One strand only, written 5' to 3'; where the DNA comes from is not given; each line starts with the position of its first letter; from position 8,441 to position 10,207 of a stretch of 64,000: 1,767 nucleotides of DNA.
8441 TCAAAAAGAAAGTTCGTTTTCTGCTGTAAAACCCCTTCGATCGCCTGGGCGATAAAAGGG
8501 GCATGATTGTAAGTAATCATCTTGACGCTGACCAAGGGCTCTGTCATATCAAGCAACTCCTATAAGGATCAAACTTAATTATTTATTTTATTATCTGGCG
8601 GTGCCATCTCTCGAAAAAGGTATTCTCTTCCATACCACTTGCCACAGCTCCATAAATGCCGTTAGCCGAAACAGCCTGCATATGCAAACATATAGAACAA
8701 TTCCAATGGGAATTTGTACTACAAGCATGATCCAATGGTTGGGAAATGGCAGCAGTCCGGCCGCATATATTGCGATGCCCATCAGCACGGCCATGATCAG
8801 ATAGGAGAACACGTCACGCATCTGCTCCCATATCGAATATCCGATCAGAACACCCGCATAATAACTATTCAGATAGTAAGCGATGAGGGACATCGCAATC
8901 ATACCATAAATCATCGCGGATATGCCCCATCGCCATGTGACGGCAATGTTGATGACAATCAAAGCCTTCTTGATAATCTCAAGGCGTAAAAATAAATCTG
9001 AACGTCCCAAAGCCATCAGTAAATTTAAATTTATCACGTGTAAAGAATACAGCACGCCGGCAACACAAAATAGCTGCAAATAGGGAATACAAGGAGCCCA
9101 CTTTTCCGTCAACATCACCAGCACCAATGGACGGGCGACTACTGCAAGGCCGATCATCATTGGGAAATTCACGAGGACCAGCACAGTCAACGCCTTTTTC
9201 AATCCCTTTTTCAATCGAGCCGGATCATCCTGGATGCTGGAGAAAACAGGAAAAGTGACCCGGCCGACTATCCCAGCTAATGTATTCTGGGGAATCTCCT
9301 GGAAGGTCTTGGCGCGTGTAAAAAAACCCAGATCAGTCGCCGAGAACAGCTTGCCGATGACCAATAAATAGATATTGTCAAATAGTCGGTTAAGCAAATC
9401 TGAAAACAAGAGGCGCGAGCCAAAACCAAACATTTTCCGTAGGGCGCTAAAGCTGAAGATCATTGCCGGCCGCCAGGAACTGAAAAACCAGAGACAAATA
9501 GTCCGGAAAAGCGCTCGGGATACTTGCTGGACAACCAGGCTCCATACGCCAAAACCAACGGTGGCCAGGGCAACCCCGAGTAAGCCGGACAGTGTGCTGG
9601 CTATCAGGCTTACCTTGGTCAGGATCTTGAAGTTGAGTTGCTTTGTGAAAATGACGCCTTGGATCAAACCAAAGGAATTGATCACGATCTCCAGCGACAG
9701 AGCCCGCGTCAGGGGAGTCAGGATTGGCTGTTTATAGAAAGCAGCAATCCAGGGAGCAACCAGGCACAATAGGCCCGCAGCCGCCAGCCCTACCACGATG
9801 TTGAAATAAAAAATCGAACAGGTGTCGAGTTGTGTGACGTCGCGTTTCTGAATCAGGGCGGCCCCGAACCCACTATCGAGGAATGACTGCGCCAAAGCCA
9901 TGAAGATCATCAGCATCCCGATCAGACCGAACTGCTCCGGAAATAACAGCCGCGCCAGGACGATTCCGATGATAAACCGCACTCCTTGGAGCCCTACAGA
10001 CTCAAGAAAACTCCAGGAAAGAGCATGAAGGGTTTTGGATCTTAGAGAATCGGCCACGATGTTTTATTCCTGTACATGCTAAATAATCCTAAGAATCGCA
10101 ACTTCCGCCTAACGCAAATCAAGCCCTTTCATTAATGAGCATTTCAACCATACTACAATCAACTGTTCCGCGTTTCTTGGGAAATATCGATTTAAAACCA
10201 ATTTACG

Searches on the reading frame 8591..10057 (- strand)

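Call 17: search_protein_families(library=pfam, proteins=[window:8591-10057:-], max_evalue=0.0001)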
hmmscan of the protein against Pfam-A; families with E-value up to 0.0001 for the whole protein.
window:8591-10057:- (488 aa): 2 families
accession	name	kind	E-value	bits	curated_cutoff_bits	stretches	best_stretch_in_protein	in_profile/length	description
PF13440.11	Polysacc_synt_3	-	3.3e-95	319.1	23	1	33-325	1-293/293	Polysaccharide biosynthesis protein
PF01943.22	Polysacc_synt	-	1.9e-36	126.3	28.2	1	19-276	11-274/274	Polysaccharide biosynthesis protein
